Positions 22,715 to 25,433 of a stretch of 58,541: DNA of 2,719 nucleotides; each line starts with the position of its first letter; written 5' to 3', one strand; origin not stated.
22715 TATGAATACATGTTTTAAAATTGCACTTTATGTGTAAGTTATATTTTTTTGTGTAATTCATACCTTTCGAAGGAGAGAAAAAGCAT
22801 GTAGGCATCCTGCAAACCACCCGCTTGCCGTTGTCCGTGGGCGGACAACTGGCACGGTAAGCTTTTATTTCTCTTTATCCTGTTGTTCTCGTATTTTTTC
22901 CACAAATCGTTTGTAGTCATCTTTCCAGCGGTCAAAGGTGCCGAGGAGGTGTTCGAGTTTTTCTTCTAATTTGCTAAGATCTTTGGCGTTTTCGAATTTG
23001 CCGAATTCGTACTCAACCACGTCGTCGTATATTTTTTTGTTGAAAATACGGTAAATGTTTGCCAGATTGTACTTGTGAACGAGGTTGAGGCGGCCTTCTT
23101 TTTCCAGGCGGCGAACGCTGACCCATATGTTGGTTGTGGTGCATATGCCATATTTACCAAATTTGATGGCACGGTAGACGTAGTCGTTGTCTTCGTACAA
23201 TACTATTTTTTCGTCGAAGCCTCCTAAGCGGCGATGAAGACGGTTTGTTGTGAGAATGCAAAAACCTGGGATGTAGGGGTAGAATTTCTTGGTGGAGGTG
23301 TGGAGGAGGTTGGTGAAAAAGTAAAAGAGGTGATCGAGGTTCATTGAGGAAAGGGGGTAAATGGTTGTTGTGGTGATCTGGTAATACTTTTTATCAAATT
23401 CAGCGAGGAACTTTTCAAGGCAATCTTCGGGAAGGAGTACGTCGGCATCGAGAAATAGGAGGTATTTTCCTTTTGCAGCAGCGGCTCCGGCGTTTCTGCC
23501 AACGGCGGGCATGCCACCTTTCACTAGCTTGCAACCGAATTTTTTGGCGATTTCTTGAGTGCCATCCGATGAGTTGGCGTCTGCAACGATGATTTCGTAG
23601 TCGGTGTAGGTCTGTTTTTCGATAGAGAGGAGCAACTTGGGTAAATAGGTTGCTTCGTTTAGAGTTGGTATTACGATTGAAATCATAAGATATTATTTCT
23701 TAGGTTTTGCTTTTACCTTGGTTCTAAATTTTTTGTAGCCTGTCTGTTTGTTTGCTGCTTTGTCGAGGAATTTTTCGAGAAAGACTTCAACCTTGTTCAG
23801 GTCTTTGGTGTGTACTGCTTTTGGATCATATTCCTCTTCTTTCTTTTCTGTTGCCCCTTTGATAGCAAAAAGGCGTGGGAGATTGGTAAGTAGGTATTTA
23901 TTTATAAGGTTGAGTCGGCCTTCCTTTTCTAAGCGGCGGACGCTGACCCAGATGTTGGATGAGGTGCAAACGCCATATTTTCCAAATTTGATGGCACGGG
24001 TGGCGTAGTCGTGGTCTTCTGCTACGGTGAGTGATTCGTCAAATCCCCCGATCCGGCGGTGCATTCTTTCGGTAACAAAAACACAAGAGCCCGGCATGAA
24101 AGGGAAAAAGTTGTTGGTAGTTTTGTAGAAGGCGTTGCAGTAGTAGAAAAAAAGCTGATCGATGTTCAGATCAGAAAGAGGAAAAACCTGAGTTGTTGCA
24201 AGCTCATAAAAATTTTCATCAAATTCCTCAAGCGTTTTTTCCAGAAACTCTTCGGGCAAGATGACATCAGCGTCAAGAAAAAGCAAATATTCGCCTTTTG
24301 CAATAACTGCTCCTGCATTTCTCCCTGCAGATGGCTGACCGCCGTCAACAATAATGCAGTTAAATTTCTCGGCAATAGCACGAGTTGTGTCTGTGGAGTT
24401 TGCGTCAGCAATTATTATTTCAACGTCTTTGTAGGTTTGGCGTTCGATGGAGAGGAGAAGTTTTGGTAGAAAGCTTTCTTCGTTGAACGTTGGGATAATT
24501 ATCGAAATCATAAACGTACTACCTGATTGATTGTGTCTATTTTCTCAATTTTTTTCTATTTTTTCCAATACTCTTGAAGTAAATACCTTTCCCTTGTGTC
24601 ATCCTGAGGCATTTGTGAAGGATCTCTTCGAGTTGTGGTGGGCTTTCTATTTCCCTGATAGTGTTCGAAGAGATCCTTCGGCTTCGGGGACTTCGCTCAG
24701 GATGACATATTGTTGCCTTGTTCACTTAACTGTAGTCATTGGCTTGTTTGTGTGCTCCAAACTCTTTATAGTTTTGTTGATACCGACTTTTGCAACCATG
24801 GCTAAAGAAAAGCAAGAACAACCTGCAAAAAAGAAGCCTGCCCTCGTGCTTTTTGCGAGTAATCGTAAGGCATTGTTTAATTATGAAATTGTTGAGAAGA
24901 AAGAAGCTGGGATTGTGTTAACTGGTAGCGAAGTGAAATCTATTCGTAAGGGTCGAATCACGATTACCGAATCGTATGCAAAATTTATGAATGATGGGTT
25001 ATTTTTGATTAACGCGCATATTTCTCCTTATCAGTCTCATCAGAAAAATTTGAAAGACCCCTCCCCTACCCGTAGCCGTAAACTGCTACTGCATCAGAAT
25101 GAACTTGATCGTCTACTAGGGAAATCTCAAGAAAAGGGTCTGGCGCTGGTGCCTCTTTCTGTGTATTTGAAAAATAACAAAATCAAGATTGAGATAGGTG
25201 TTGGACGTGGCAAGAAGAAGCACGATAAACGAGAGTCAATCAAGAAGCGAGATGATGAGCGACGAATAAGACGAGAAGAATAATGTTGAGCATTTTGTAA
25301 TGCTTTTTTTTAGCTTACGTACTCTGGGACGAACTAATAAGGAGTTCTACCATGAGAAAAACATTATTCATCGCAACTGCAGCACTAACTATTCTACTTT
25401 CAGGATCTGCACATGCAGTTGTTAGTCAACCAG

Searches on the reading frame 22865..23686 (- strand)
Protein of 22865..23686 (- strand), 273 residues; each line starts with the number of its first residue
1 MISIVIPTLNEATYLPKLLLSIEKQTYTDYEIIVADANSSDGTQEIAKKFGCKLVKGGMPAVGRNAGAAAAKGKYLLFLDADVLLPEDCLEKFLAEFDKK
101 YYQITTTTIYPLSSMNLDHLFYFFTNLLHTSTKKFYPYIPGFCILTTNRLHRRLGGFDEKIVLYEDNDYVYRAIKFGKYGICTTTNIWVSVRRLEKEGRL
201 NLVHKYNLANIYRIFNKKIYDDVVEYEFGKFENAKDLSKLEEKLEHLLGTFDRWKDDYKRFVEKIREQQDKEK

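Call 61: search_protein_families(library=pfam, proteins=[window:22865-23686:-], max_evalue=0.0001)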
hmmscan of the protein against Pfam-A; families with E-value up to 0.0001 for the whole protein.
window:22865-23686:- (273 aa): 4 families
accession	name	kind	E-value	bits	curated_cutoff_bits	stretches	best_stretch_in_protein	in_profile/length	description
PF00535.33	Glycos_transf_2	-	2.1e-29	103.1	23.3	1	3-113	1-119/168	Glycosyl transferase family 2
PF10111.15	Glyco_tranf_2_2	-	1.9e-09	37.8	27.3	1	3-174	1-200/276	Glycosyltransferase like family 2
PF13641.12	Glyco_tranf_2_3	-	1e-08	35.9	27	1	2-175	3-196/230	Glycosyltransferase like family 2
PF13632.12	Glyco_trans_2_3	-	3.1e-06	27.6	27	1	76-179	2-112/198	Glycosyl transferase family group 2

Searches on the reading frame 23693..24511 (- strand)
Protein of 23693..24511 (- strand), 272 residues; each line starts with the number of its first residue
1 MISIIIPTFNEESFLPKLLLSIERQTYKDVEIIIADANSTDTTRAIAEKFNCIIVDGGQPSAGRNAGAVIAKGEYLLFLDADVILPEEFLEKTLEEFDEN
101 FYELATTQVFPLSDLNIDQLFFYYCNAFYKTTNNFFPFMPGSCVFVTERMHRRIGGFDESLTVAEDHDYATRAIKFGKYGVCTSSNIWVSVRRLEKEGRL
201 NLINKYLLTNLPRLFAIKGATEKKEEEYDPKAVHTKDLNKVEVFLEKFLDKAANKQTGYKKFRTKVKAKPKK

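Call 61: search_protein_families(library=pfam, proteins=[window:23693-24511:-], max_evalue=0.0001)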
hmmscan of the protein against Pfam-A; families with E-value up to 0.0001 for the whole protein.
window:23693-24511:- (272 aa): 4 families
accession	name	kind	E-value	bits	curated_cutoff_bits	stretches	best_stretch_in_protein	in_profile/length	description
PF00535.33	Glycos_transf_2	-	5e-29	101.8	23.3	1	3-109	1-115/168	Glycosyl transferase family 2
PF13641.12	Glyco_tranf_2_3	-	4.9e-11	43.5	27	1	2-175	3-196/230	Glycosyltransferase like family 2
PF10111.15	Glyco_tranf_2_2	-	8.7e-11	42.3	27.3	1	3-175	1-201/276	Glycosyltransferase like family 2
PF13632.12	Glyco_trans_2_3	-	1.9e-08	34.8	27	1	76-184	2-117/198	Glycosyl transferase family group 2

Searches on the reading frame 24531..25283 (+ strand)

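Call 61: search_protein_families(library=pfam, proteins=[window:24531-25283:+], max_evalue=0.0001)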
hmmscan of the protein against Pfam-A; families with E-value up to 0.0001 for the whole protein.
window:24531-25283:+ (250 aa): 1 family
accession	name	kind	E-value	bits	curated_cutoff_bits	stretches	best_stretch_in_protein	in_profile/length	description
PF01668.23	SmpB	-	2e-53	180.6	27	1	109-249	2-140/143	SmpB protein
